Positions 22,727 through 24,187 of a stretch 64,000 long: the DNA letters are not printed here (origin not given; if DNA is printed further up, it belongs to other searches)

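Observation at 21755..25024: Four-gene cassette: two thiolase-fold paralogs stripped of all canonical catalytic residues, plus two DUF35 zinc-ribbon/OB proteins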

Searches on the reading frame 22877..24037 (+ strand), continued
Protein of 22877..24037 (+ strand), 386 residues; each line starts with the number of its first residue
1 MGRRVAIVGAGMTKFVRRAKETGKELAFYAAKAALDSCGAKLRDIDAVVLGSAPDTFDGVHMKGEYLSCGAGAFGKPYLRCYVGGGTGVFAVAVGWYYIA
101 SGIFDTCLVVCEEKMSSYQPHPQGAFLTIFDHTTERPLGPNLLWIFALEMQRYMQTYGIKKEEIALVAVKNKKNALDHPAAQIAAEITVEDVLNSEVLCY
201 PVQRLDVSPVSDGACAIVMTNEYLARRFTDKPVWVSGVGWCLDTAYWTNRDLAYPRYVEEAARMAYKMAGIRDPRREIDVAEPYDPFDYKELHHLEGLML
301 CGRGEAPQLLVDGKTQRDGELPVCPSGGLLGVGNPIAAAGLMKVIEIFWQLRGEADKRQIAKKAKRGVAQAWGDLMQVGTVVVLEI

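Call 64: get_annotated_region(hit=H7, flank=7000)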
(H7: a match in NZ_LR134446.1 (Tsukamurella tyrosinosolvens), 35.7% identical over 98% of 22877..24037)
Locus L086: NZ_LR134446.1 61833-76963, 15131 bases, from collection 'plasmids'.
description: Tsukamurella tyrosinosolvens strain NCTC13231 plasmid 4, complete sequence
organism: Tsukamurella tyrosinosolvens (NCBI taxid 57704)
taxonomy: Bacteria; Actinomycetota; Actinomycetes; Mycobacteriales; Tsukamurellaceae; Tsukamurella; Tsukamurella tyrosinosolvens
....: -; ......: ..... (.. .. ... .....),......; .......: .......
typing (MOB-suite, as given by PLSDB): non-mobilizable
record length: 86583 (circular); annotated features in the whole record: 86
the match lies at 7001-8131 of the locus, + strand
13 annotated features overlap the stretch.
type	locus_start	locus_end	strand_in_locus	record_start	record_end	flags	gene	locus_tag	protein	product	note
CDS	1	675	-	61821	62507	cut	-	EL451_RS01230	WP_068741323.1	hypothetical protein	-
CDS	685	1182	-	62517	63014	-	-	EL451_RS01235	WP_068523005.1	PPOX class F420-dependent oxidoreductase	-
CDS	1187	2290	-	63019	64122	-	-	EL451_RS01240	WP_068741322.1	nitronate monooxygenase family protein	-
CDS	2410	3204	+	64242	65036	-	-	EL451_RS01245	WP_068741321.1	crotonase/enoyl-CoA hydratase family protein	-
CDS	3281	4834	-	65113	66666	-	-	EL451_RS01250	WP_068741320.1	AMP-binding protein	-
CDS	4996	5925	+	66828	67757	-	-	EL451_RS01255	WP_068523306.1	OB-fold nucleic acid binding domain-containing protein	-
CDS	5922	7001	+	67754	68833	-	-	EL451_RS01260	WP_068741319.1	thiolase domain-containing protein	-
CDS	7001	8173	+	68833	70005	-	-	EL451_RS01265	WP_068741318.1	thiolase domain-containing protein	-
CDS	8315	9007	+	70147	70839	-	-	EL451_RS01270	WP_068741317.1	FCD domain-containing protein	-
CDS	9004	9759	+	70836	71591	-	-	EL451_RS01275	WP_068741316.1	creatininase family protein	-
CDS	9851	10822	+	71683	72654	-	-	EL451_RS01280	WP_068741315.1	PHB depolymerase family esterase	-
CDS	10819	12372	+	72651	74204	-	-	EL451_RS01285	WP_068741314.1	AbgT family transporter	GO:1902604 - p-aminobenzoyl-glutamate transmembrane transport [Evidence IEA]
CDS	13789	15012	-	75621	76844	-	-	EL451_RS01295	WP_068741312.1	cytochrome P450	-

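Call 65: get_annotated_region(hit=H2, flank=7000)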
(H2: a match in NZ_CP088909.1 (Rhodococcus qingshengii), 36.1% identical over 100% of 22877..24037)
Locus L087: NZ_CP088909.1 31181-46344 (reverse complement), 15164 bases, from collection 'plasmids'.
description: Rhodococcus qingshengii strain VT6 plasmid pLP1, complete sequence
organism: Rhodococcus qingshengii (NCBI taxid 334542)
taxonomy: Bacteria; Actinomycetota; Actinomycetes; Mycobacteriales; Nocardiaceae; Rhodococcus; Rhodococcus qingshengii
host: -; source: cell culture,forest soil; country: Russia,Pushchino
typing (MOB-suite, as given by PLSDB): mobilizable; relaxase MOBP
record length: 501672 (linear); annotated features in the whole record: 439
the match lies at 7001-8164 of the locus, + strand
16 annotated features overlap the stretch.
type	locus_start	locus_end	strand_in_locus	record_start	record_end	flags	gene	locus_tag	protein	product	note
CDS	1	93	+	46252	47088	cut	-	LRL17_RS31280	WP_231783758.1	mycofactocin-coupled SDR family oxidoreductase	-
CDS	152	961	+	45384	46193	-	-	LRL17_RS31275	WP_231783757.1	mycofactocin-coupled SDR family oxidoreductase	-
CDS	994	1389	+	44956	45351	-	-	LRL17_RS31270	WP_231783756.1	SRPBCC family protein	-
CDS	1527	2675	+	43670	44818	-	-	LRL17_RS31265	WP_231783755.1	acetyl-CoA C-acetyltransferase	-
CDS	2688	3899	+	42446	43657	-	-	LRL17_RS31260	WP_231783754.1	acyl-CoA dehydrogenase family protein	-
CDS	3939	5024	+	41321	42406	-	-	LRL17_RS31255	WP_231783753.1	acyl-CoA dehydrogenase family protein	-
CDS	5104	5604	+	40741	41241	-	-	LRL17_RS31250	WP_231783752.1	MaoC family dehydratase N-terminal domain-containing protein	-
CDS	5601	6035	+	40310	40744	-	-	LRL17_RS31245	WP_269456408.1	MaoC/PaaZ C-terminal domain-containing protein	-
CDS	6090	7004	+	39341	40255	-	-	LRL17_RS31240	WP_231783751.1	hypothetical protein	-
CDS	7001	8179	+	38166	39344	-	-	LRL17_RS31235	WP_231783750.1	thiolase domain-containing protein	-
CDS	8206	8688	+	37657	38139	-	-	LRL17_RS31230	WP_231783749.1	Zn-ribbon domain-containing OB-fold protein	-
CDS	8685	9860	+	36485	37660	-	-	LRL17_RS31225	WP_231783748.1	CaiB/BaiF CoA-transferase family protein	-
CDS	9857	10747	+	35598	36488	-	-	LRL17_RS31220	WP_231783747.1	SDR family NAD(P)-dependent oxidoreductase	-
CDS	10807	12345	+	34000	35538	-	-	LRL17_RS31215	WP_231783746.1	long-chain-fatty-acid--CoA ligase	-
CDS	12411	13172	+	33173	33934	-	-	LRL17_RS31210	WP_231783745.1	SDR family oxidoreductase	-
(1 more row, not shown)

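Call 70: search_protein_families(library=ncbifam, proteins=[L086:5922-7001:+, L086:7001-8173:+, L087:6090-7004:+, L087:7001-8179:+, P0249, P0259, P0264, P0270, P0278, P0265], max_evalue=1e-40)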
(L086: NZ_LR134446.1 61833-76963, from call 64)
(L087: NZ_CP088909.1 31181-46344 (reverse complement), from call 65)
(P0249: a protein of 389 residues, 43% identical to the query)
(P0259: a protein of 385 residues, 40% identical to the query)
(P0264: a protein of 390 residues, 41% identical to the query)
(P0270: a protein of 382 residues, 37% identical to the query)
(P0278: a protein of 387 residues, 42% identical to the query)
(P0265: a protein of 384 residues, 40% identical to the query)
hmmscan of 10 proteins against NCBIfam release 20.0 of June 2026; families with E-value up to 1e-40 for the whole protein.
L086:5922-7001:+ (359 aa): 1 family
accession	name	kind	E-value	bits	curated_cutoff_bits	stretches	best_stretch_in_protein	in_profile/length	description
NF005924.0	PRK07937.1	subfamily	1.7e-178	593.4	419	1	12-359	4-352/353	lipid-transfer protein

L086:7001-8173:+ (390 aa): 8 families
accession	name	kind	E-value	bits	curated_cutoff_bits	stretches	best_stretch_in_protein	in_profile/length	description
NF006180.0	PRK08313.1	subfamily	2.6e-221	734.3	514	1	2-389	3-387/389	thiolase domain-containing protein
NF004720.0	PRK06064.1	subfamily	4.1e-57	193.7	420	1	5-380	4-381/389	thiolase domain-containing protein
NF004721.0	PRK06065.1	equivalog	5e-57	193.5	455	1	4-373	11-380/393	thiolase domain-containing protein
NF004810.0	PRK06157.1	equivalog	4.1e-47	161.2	403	1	5-376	9-385/400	acetyl-CoA acetyltransferase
NF009228.0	PRK12578.1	subfamily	2.2e-46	158.3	485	1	2-378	2-379/387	thiolase domain-containing protein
NF004982.0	PRK06365.1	equivalog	2.1e-45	155.6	695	0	3-224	16-241/430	thiolase domain-containing protein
NF006102.0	PRK08256.1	subfamily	1.3e-43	149.6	436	1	2-376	2-383/394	lipid-transfer protein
NF005704.0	PRK07516.1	subfamily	4.5e-42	144.4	412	1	9-375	8-376/389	thiolase domain-containing protein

L087:6090-7004:+ (304 aa): 0 families

L087:7001-8179:+ (392 aa): 13 families
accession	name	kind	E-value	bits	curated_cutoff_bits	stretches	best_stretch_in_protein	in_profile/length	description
NF006180.0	PRK08313.1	subfamily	3.2e-112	375.2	514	1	2-390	3-385/389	thiolase domain-containing protein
NF004721.0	PRK06065.1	equivalog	6e-82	275.6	455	1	3-387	10-391/393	thiolase domain-containing protein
NF004720.0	PRK06064.1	subfamily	1.4e-73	247.9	420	1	4-389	3-387/389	thiolase domain-containing protein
NF004810.0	PRK06157.1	equivalog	2.2e-64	218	403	1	3-388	7-396/400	acetyl-CoA acetyltransferase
NF009228.0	PRK12578.1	subfamily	1e-58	198.8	485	1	1-387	1-385/387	thiolase domain-containing protein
NF004982.0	PRK06365.1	equivalog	2.6e-57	194.8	695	1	7-388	20-427/430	thiolase domain-containing protein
NF005704.0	PRK07516.1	subfamily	4.5e-52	177.3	412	1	3-378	2-376/389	thiolase domain-containing protein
NF053570.1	AcCoTHIOL_METTL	equivalog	1.7e-51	175.3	600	1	5-388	4-382/385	acetyl-CoA acetyltransferase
NF004722.0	PRK06066.1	equivalog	4e-51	174.2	516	1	3-380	4-375/385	thiolase domain-containing protein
NF006102.0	PRK08256.1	subfamily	5.5e-50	170.6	436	1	1-376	1-380/394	lipid-transfer protein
NF004811.0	PRK06158.1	subfamily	1.1e-49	169.5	421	1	4-390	9-381/384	acetyl-CoA acetyltransferase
NF004715.0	PRK06059.1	equivalog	2.2e-45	155.3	424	1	4-376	5-387/399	lipid-transfer protein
NF005892.0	PRK07855.1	subfamily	3e-41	141.6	469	1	2-378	5-380/390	lipid-transfer protein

P0249 (389 aa): 13 families
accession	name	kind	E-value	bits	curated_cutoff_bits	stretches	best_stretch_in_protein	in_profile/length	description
NF004721.0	PRK06065.1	equivalog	7.3e-117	390.5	455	1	3-386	10-391/393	thiolase domain-containing protein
NF004720.0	PRK06064.1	subfamily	6.7e-83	278.6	420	1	3-388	2-387/389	thiolase domain-containing protein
NF006180.0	PRK08313.1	subfamily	1.2e-75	254.8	514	1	2-388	3-384/389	thiolase domain-containing protein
NF009228.0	PRK12578.1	subfamily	3e-70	236.8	485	1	1-388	1-387/387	thiolase domain-containing protein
NF004722.0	PRK06066.1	equivalog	1.4e-69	234.9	516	1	3-385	4-381/385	thiolase domain-containing protein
NF004982.0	PRK06365.1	equivalog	3.1e-67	227.5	695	1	1-355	14-390/430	thiolase domain-containing protein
NF004810.0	PRK06157.1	equivalog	9e-63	212.8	403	1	2-387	6-396/400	acetyl-CoA acetyltransferase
NF053570.1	AcCoTHIOL_METTL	equivalog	5.8e-60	203.1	600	1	3-386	2-381/385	acetyl-CoA acetyltransferase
NF005704.0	PRK07516.1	subfamily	1e-57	195.9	412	1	4-383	3-382/389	thiolase domain-containing protein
NF006102.0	PRK08256.1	subfamily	1.9e-55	188.6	436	1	1-369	1-374/394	lipid-transfer protein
NF004715.0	PRK06059.1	equivalog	6.3e-46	157.1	424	0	2-228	3-229/399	lipid-transfer protein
NF004811.0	PRK06158.1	subfamily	1.8e-44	152.3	421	1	4-388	9-380/384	acetyl-CoA acetyltransferase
NF005892.0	PRK07855.1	subfamily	8.6e-44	150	469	1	3-368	6-372/390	lipid-transfer protein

P0259 (385 aa): 16 families
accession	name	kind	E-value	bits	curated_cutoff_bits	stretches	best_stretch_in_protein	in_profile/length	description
NF006180.0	PRK08313.1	subfamily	5.6e-117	390.9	514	1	3-382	4-383/389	thiolase domain-containing protein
NF004720.0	PRK06064.1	subfamily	6e-96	321.5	420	1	3-383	2-387/389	thiolase domain-containing protein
NF004721.0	PRK06065.1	equivalog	2.1e-93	313.3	455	1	3-382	10-392/393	thiolase domain-containing protein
NF009228.0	PRK12578.1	subfamily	9.8e-81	271.3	485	1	1-382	1-386/387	thiolase domain-containing protein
NF004810.0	PRK06157.1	equivalog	3.8e-75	253.5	403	1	3-380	7-392/400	acetyl-CoA acetyltransferase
NF053570.1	AcCoTHIOL_METTL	equivalog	9e-75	251.9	600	1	4-382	3-382/385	acetyl-CoA acetyltransferase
NF004982.0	PRK06365.1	equivalog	7.3e-72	242.7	695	1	3-252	16-269/430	thiolase domain-containing protein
NF004722.0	PRK06066.1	equivalog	4.7e-70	236.5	516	1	3-381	4-383/385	thiolase domain-containing protein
NF006102.0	PRK08256.1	subfamily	2.3e-65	221.2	436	1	2-382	2-391/394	lipid-transfer protein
NF004811.0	PRK06158.1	subfamily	5.1e-65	219.9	421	1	4-374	9-372/384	acetyl-CoA acetyltransferase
NF005704.0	PRK07516.1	subfamily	4.9e-61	206.8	412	1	3-381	2-385/389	thiolase domain-containing protein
NF004715.0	PRK06059.1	equivalog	5.9e-60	203.3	424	1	3-365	4-383/399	lipid-transfer protein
NF005892.0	PRK07855.1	subfamily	7.4e-60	202.8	469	1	3-373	6-381/390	lipid-transfer protein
NF053628.1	BnzsclthlBbsBGT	equivalog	3.4e-55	187.4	750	1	4-373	6-373/389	benzoylsuccinyl-CoA thiolase subunit BbsB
NF006010.0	PRK08142.1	subfamily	1.3e-47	162.4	462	1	6-373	8-375/388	thiolase domain-containing protein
NF005924.0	PRK07937.1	subfamily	1.6e-45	156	419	1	3-382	3-350/353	lipid-transfer protein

P0264 (390 aa): 15 families
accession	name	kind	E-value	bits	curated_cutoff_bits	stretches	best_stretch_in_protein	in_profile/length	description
NF006180.0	PRK08313.1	subfamily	4.7e-104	348.3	514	1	4-390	5-387/389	thiolase domain-containing protein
NF004721.0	PRK06065.1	equivalog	4.4e-86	289.2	455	1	4-385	11-391/393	thiolase domain-containing protein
NF004720.0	PRK06064.1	subfamily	5.2e-82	275.7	420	1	4-387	3-387/389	thiolase domain-containing protein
NF009228.0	PRK12578.1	subfamily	5e-74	249.2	485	1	3-386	3-386/387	thiolase domain-containing protein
NF053570.1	AcCoTHIOL_METTL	equivalog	4.7e-64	216.6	600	1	5-387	4-383/385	acetyl-CoA acetyltransferase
NF004810.0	PRK06157.1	equivalog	7.2e-63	213.1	403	1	3-377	7-385/400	acetyl-CoA acetyltransferase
NF004811.0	PRK06158.1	subfamily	1.3e-60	205.4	421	1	3-388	8-381/384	acetyl-CoA acetyltransferase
NF004982.0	PRK06365.1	equivalog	1.6e-57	195.5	695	0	4-254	17-267/430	thiolase domain-containing protein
NF006102.0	PRK08256.1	subfamily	5.8e-56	190.2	436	1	3-375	3-381/394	lipid-transfer protein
NF004722.0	PRK06066.1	equivalog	7e-56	189.9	516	1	3-373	4-370/385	thiolase domain-containing protein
NF005892.0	PRK07855.1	subfamily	2.1e-53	181.6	469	1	3-369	6-373/390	lipid-transfer protein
NF005704.0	PRK07516.1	subfamily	1e-51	176.1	412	1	5-373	4-373/389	thiolase domain-containing protein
NF004715.0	PRK06059.1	equivalog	4.9e-45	154.2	424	1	4-374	5-387/399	lipid-transfer protein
NF006010.0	PRK08142.1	subfamily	1.3e-44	152.6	462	1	16-379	17-376/388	thiolase domain-containing protein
NF053628.1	BnzsclthlBbsBGT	equivalog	1.5e-43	149.1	750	1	5-377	7-372/389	benzoylsuccinyl-CoA thiolase subunit BbsB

P0270 (382 aa): 7 families
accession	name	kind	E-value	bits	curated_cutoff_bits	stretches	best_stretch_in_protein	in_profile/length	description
NF004722.0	PRK06066.1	equivalog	3.9e-115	384.9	516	1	1-381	3-384/385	thiolase domain-containing protein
NF004721.0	PRK06065.1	equivalog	5e-84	282.4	455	1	2-380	10-391/393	thiolase domain-containing protein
NF004720.0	PRK06064.1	subfamily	1.6e-57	195.1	420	1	1-369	1-375/389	thiolase domain-containing protein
NF004982.0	PRK06365.1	equivalog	4.9e-46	157.6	695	0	2-237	16-258/430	thiolase domain-containing protein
NF053570.1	AcCoTHIOL_METTL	equivalog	1.5e-44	152.4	600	1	1-369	1-371/385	acetyl-CoA acetyltransferase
NF006180.0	PRK08313.1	subfamily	1.9e-44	152.1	514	1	18-357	21-361/389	thiolase domain-containing protein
NF009228.0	PRK12578.1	subfamily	9.1e-44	149.6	485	1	2-369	3-375/387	thiolase domain-containing protein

P0278 (387 aa): 14 families
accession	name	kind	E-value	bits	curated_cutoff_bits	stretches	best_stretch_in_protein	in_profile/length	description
NF004722.0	PRK06066.1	equivalog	5.6e-81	272.5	516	1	3-385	4-383/385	thiolase domain-containing protein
NF004721.0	PRK06065.1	equivalog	1.1e-75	255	455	1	3-385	10-391/393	thiolase domain-containing protein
NF006180.0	PRK08313.1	subfamily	2.4e-75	253.8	514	1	2-386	3-383/389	thiolase domain-containing protein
NF004720.0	PRK06064.1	subfamily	1.6e-73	247.7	420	1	3-385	2-385/389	thiolase domain-containing protein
NF004982.0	PRK06365.1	equivalog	2.6e-63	214.6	695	0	1-255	14-268/430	thiolase domain-containing protein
NF053570.1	AcCoTHIOL_METTL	equivalog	3.5e-59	200.6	600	1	3-385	2-381/385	acetyl-CoA acetyltransferase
NF005924.0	PRK07937.1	subfamily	2.9e-55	188.1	419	1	2-385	2-349/353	lipid-transfer protein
NF009228.0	PRK12578.1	subfamily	3.3e-53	180.7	485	1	1-385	1-385/387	thiolase domain-containing protein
NF004811.0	PRK06158.1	subfamily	9.8e-52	176.2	421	1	4-386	9-379/384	acetyl-CoA acetyltransferase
NF004810.0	PRK06157.1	equivalog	8.2e-49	166.8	403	1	2-386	6-396/400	acetyl-CoA acetyltransferase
NF006102.0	PRK08256.1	subfamily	2.6e-48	165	436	1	139-371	145-378/394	lipid-transfer protein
NF005704.0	PRK07516.1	subfamily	9e-44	150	412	1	91-370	87-371/389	thiolase domain-containing protein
NF006010.0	PRK08142.1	subfamily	3.1e-43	148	462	1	72-381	64-379/388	thiolase domain-containing protein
NF004715.0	PRK06059.1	equivalog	7.7e-43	146.9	424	1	84-383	80-396/399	lipid-transfer protein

P0265 (384 aa): 14 families
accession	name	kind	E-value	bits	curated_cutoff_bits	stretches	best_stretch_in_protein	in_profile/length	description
NF004721.0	PRK06065.1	equivalog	2.8e-86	289.8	455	1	2-383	9-392/393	thiolase domain-containing protein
NF004722.0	PRK06066.1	equivalog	1.7e-80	270.9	516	1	3-365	4-369/385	thiolase domain-containing protein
NF004720.0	PRK06064.1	subfamily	1.2e-78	264.6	420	1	3-382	2-385/389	thiolase domain-containing protein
NF006180.0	PRK08313.1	subfamily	6.2e-76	255.7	514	1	3-380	4-380/389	thiolase domain-containing protein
NF009228.0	PRK12578.1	subfamily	1.4e-66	224.7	485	1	2-366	2-373/387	thiolase domain-containing protein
NF053570.1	AcCoTHIOL_METTL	equivalog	1.1e-61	208.9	600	1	3-382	2-381/385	acetyl-CoA acetyltransferase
NF006102.0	PRK08256.1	subfamily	1.1e-57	195.9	436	1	2-369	2-382/394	lipid-transfer protein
NF004982.0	PRK06365.1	equivalog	1.2e-56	192.6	695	0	2-246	15-265/430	thiolase domain-containing protein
NF004810.0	PRK06157.1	equivalog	3.8e-53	181.1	403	1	2-367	6-382/400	acetyl-CoA acetyltransferase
NF004811.0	PRK06158.1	subfamily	2.4e-52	178.2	421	1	4-366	9-366/384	acetyl-CoA acetyltransferase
NF004715.0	PRK06059.1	equivalog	7.2e-50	170.1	424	1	4-368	5-388/399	lipid-transfer protein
NF005924.0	PRK07937.1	subfamily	3.1e-48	165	419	1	3-380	3-347/353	lipid-transfer protein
NF006010.0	PRK08142.1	subfamily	7.2e-45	153.4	462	1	23-381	22-385/388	thiolase domain-containing protein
NF005704.0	PRK07516.1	subfamily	1.1e-44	153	412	1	4-364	3-371/389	thiolase domain-containing protein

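Call 80: list_cluster_members(proteins=[P0241, P0242, P0249, P0253, P0270])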
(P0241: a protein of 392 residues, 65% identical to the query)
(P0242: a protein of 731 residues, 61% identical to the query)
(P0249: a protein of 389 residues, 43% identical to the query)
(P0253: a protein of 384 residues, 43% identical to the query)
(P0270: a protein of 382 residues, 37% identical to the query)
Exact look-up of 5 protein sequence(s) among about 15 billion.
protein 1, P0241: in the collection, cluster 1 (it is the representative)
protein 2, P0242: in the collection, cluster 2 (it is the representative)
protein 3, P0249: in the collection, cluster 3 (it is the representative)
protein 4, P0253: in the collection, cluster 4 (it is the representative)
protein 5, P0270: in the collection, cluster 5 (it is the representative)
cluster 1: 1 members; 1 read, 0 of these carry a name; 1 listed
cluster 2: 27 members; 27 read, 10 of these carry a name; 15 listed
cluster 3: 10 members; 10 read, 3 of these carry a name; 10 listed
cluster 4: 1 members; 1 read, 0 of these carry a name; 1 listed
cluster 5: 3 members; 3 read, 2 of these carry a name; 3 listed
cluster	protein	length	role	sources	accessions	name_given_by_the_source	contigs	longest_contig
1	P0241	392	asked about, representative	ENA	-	-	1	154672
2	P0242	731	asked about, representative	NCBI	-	-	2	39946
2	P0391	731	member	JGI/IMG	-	acetyl-CoA C-acetyltransferase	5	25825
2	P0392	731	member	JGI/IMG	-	acetyl-CoA C-acetyltransferase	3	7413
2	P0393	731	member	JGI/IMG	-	acetyl-CoA C-acetyltransferase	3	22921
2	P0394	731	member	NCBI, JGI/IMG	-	acetyl-CoA C-acetyltransferase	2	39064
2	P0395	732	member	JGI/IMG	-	acetyl-CoA C-acetyltransferase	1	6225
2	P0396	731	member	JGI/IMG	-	acetyl-CoA C-acetyltransferase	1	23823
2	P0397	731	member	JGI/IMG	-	acetyl-CoA C-acetyltransferase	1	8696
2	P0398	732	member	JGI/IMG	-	acetyl-CoA C-acetyltransferase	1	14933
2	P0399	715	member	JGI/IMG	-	acetyl-CoA C-acetyltransferase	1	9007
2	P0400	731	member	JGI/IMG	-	acetyl-CoA C-acetyltransferase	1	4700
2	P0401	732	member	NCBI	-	-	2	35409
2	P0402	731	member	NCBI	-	-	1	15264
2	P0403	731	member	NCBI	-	-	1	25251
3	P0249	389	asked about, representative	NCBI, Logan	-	-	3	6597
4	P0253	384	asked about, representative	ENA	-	-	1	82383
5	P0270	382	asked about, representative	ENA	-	-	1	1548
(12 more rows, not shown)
